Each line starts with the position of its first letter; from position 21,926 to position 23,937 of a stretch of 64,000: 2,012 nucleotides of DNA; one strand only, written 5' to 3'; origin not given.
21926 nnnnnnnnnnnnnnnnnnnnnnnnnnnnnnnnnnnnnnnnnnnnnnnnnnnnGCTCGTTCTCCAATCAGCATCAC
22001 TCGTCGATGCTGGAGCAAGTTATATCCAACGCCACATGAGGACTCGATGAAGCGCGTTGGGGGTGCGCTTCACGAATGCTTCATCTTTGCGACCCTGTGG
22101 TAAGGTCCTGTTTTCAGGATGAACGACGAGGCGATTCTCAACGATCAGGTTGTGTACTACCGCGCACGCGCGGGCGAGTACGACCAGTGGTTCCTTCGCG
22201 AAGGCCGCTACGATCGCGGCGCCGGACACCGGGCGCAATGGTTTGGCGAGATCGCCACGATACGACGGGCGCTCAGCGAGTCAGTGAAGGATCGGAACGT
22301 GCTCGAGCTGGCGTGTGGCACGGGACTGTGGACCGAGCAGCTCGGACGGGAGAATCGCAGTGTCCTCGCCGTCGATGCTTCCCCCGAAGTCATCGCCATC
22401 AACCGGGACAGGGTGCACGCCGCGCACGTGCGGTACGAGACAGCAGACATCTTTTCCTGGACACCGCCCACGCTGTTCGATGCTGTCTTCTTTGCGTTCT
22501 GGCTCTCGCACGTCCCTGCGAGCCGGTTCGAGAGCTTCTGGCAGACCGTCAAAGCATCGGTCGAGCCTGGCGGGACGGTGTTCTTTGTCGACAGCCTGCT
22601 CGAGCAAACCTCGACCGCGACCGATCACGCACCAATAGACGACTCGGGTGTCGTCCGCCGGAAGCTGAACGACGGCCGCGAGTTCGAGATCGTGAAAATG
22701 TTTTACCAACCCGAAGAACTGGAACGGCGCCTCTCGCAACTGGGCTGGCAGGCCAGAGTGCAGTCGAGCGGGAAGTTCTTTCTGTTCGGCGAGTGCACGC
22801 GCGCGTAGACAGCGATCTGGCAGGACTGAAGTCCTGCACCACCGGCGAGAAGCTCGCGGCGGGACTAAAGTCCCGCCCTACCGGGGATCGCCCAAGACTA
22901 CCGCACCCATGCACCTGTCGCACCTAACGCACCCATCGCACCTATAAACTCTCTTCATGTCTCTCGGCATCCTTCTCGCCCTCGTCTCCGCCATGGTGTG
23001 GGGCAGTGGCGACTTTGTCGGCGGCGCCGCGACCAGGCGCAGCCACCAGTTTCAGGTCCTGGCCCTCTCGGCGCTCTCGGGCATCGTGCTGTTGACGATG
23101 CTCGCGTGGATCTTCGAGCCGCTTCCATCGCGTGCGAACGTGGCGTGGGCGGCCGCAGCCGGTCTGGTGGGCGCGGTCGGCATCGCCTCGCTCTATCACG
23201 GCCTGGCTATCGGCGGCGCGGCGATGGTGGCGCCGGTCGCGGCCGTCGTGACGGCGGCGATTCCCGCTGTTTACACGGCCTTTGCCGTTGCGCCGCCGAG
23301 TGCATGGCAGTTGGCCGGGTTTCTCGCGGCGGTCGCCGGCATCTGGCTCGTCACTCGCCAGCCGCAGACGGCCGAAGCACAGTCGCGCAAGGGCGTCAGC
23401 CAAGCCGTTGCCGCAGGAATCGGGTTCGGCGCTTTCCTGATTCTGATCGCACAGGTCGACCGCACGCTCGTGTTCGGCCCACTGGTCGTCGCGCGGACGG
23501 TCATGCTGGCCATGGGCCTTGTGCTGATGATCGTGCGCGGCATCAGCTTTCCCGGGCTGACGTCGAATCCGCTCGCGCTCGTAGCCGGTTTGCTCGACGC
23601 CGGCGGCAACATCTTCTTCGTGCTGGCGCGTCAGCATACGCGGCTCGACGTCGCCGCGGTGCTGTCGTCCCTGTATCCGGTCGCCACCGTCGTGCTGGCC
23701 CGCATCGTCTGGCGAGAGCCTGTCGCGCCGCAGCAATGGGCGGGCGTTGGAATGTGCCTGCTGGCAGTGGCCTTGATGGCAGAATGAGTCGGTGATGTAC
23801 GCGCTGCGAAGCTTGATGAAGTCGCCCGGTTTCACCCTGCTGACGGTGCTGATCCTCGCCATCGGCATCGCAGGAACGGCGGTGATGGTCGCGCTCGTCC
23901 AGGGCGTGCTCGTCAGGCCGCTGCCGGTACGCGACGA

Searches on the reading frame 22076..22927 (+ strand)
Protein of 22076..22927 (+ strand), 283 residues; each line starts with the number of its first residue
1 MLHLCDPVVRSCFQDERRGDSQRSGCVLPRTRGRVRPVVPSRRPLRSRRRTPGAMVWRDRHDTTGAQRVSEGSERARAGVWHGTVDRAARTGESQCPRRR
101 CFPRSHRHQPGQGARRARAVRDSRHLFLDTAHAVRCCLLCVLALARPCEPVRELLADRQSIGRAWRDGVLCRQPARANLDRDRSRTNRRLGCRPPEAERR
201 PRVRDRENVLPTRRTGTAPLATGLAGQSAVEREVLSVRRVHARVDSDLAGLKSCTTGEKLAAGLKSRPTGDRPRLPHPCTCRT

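Call 9: search_protein_families(library=pfam, proteins=[window:22076-22927:+], max_evalue=0.01)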
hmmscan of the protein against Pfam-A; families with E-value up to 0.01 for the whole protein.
window:22076-22927:+ (283 aa): 0 families

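Call 37: search_protein_families(library=pfam, proteins=[window:22119-22808:+], max_evalue=0.001)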
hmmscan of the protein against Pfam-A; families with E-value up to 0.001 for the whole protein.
window:22119-22808:+ (229 aa): 6 families
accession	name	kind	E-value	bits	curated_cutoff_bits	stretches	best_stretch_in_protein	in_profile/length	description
PF13649.12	Methyltransf_25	-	3e-15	57.1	27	1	61-152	1-97/97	Methyltransferase domain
PF13489.12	Methyltransf_23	-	5.5e-13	49.4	27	1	46-211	10-160/164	Methyltransferase domain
PF08241.18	Methyltransf_11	-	1.6e-11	45.1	21.2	1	62-156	1-95/95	Methyltransferase domain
PF08242.18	Methyltransf_12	-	4.5e-10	40.6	30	1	62-153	1-97/98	Methyltransferase domain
PF05401.17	NodS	-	5.8e-05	23.5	24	1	58-126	44-113/201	Nodulation protein S (NodS)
PF13847.12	Methyltransf_31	-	0.00019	21.6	27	1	57-156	3-109/145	Methyltransferase domain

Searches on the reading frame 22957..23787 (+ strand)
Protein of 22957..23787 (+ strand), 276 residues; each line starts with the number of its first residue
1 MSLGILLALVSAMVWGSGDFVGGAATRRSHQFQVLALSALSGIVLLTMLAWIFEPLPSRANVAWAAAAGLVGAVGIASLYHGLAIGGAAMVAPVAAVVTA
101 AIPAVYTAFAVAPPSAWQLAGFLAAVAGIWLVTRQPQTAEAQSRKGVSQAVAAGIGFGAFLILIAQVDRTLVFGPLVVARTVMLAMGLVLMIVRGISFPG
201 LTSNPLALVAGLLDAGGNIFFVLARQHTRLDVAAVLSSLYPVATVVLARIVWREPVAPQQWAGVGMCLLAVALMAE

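Call 37: search_protein_families(library=pfam, proteins=[window:22957-23787:+], max_evalue=0.001)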
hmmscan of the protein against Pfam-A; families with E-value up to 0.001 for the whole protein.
window:22957-23787:+ (276 aa): 1 family
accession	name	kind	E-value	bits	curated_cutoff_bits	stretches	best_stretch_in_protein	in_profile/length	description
PF00892.27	EamA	-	5.3e-20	72.5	28.2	2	145-274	2-133/135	EamA-like transporter family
